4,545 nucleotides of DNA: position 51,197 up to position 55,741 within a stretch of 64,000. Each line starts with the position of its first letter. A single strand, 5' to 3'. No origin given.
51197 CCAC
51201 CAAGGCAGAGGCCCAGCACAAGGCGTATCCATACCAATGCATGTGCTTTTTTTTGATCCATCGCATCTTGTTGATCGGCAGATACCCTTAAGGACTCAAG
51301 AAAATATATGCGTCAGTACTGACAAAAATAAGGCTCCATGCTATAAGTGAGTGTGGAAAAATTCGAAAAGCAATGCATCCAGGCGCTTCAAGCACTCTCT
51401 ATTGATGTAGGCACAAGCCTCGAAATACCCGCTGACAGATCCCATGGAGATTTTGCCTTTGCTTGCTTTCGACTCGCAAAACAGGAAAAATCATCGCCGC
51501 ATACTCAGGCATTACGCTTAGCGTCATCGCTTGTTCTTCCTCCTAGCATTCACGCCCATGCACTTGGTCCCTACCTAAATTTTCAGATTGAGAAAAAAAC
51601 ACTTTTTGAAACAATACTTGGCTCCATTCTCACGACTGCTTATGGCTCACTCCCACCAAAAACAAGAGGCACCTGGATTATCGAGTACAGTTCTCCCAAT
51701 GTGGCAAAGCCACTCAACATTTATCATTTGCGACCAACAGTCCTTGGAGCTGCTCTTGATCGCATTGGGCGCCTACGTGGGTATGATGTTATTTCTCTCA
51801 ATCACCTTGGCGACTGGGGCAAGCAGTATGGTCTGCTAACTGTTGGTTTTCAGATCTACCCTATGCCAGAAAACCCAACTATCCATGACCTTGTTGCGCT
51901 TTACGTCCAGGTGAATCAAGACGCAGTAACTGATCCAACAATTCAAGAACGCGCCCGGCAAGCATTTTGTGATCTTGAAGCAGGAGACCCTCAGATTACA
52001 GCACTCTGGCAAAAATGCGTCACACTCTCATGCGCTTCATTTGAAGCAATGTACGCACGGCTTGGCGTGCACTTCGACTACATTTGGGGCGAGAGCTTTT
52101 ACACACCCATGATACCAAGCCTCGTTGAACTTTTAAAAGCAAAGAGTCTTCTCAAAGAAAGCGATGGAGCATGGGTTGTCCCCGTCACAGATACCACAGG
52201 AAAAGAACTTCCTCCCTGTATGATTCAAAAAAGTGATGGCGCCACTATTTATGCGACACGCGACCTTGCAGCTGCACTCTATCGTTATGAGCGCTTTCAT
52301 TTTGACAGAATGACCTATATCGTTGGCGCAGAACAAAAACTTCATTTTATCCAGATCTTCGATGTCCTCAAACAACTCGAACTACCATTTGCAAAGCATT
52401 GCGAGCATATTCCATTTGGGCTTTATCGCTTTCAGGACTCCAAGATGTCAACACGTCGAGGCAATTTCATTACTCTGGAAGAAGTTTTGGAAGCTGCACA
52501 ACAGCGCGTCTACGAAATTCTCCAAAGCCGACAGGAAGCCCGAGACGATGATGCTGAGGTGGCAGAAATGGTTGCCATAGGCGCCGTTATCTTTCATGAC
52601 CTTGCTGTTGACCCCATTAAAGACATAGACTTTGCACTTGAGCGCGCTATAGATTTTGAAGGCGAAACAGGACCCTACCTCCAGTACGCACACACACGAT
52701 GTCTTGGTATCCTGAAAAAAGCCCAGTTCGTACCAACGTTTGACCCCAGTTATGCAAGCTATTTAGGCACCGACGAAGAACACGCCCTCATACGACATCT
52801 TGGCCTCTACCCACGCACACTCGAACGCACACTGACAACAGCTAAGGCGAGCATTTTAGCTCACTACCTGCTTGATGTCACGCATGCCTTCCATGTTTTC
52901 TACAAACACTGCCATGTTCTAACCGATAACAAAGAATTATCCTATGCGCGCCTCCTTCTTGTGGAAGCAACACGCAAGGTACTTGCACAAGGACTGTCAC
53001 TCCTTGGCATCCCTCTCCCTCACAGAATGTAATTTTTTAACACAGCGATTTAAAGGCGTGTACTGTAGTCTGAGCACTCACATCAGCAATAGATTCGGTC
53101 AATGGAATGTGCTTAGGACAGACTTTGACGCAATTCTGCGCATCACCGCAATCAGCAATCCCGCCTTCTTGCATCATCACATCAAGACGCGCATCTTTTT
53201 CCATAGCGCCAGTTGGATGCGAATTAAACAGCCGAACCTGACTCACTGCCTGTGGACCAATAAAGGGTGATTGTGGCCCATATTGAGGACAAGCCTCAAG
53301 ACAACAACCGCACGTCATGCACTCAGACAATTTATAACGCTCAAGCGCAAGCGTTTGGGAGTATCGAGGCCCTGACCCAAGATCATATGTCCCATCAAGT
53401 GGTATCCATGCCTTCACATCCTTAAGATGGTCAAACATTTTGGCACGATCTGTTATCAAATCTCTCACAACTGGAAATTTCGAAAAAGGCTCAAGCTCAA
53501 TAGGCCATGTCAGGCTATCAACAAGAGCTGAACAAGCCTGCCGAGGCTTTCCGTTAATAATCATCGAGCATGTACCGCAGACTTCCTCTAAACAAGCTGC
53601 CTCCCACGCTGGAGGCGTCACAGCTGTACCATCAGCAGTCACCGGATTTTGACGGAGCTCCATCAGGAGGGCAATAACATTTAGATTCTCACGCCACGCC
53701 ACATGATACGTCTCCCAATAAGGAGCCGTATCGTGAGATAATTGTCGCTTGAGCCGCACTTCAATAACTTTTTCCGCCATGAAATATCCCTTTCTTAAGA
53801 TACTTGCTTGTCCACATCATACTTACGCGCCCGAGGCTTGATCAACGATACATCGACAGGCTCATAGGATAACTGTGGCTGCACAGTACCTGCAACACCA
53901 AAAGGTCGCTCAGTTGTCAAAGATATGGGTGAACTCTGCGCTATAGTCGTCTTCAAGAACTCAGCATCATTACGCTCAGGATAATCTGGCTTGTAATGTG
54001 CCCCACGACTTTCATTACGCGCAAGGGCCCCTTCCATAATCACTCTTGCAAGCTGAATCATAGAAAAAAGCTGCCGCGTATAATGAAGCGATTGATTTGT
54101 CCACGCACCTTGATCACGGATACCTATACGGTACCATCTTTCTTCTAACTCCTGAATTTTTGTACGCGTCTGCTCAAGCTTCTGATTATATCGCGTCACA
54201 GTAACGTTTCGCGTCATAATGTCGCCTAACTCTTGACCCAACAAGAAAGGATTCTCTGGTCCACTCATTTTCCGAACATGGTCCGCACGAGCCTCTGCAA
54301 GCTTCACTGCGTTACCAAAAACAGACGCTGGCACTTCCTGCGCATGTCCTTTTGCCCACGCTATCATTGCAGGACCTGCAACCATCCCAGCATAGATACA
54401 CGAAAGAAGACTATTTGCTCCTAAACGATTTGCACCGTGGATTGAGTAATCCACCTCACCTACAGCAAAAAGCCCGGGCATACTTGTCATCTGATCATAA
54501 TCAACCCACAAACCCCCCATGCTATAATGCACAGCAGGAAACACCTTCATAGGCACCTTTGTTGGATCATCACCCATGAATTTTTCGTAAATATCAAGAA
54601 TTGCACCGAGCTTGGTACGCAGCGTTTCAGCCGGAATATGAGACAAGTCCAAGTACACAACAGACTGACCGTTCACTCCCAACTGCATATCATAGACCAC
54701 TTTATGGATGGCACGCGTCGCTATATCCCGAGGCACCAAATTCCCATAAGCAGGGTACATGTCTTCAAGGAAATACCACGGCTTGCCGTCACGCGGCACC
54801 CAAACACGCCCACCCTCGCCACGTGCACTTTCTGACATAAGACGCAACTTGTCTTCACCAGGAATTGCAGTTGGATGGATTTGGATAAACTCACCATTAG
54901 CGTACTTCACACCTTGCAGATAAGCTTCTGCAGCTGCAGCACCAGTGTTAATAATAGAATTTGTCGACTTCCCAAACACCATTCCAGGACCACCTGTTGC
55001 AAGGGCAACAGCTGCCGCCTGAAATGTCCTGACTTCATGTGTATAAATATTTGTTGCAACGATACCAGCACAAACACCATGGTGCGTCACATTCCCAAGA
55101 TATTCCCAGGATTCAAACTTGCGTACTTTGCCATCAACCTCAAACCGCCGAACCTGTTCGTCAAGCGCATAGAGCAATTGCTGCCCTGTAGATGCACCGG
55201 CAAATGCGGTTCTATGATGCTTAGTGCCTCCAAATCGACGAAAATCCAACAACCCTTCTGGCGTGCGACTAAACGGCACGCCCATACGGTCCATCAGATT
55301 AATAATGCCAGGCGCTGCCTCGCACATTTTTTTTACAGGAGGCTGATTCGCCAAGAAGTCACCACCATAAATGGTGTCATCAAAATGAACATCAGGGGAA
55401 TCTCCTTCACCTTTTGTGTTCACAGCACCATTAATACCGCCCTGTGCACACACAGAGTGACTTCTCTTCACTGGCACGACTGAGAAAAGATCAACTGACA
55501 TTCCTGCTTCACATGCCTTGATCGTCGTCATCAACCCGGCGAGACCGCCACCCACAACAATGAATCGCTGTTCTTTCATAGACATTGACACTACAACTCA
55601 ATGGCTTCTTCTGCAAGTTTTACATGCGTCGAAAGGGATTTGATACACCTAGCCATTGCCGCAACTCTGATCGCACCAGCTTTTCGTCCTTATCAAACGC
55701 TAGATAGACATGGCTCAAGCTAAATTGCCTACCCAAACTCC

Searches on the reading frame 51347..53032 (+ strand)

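Call 38: search_protein_families(library=ncbifam, proteins=[window:51347-53032:+], max_evalue=1e-10)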
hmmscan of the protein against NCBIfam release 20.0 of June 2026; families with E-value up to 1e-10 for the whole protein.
window:51347-53032:+ (561 aa): 4 families
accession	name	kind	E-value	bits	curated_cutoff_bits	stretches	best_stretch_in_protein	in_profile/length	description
TIGR00456.1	argS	equivalog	3.8e-138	461.3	261.65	1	20-561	23-569/569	arginine--tRNA ligase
NF002446.0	PRK01611.3-3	equivalog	3.8e-83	279.8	399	2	197-561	258-636/636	arginine--tRNA ligase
NF002447.0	PRK01611.3-4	equivalog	1.2e-74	251.9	460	2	322-561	362-613/613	arginine--tRNA ligase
NF045898.1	ArgS_rel_codon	equivalog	2.1e-16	60.3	340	1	445-560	211-326/327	ArgS-related anticodon-binding protein NrtL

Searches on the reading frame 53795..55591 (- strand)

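Call 38: search_protein_families(library=ncbifam, proteins=[window:53795-55591:-], max_evalue=1e-10)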
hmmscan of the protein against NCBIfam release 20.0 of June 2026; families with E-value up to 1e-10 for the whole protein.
window:53795-55591:- (598 aa): 27 families (the best 25 are shown)
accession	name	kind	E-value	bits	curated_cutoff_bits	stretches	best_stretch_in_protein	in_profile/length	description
NF006392.0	PRK08641.1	equivalog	1.3e-303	1008.1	855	1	5-596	1-584/593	succinate dehydrogenase flavoprotein subunit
TIGR01811.1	sdhA_Bsu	subfamily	3.1e-230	766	541.35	1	11-591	2-603/603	succinate dehydrogenase (quinone) flavoprotein subunit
TIGR01812.1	sdhA_frdA_Gneg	subfamily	1.2e-144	482.9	567.3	1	11-591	3-568/568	succinate dehydrogenase or fumarate reductase, flavoprotein subunit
NF005749.0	PRK07573.1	subfamily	2e-133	446.2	866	1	6-544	35-598/641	fumarate reductase/succinate dehydrogenase flavoprotein subunit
NF004724.0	PRK06069.1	subfamily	2.7e-119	399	826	1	8-591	6-577/577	succinate dehydrogenase/fumarate reductase flavoprotein subunit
NF006383.0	PRK08626.1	equivalog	9.9e-117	390.8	663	2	112-597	133-604/657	fumarate reductase flavoprotein subunit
TIGR01816.1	sdhA_forward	equivalog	2.5e-110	369.4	727.35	1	10-591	5-584/584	succinate dehydrogenase flavoprotein subunit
NF006686.0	PRK09231.1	equivalog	3.2e-106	356.2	854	1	6-591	4-581/598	fumarate reductase (quinol) flavoprotein subunit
NF005037.0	PRK06452.1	equivalog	6.7e-101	338.6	862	1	10-553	8-542/566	succinate dehydrogenase flavoprotein subunit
NF004613.0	PRK05945.1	equivalog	7.9e-101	338.4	824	1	5-591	1-575/575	succinate dehydrogenase/fumarate reductase flavoprotein subunit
TIGR01176.1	fum_red_Fp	equivalog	9.8e-101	338.1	932.7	1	9-553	5-554/580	fumarate reductase (quinol) flavoprotein subunit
NF004900.0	PRK06263.1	equivalog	5.7e-94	315.7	718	1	7-556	7-539/546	fumarate reductase (CoM/CoB) subunit TfrA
TIGR00551.1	nadB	equivalog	3.4e-87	293.2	452.75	1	8-538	3-489/489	L-aspartate oxidase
NF005866.0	PRK07803.1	equivalog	3.8e-86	289.6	819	2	272-549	306-579/631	fumarate reductase/succinate dehydrogenase flavoprotein subunit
NF042982.1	MFR_Fp_SdhA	equivalog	4.8e-86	289.5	1100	1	9-550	49-586/612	8-methylmenaquinol:fumarate reductase flavoprotein subunit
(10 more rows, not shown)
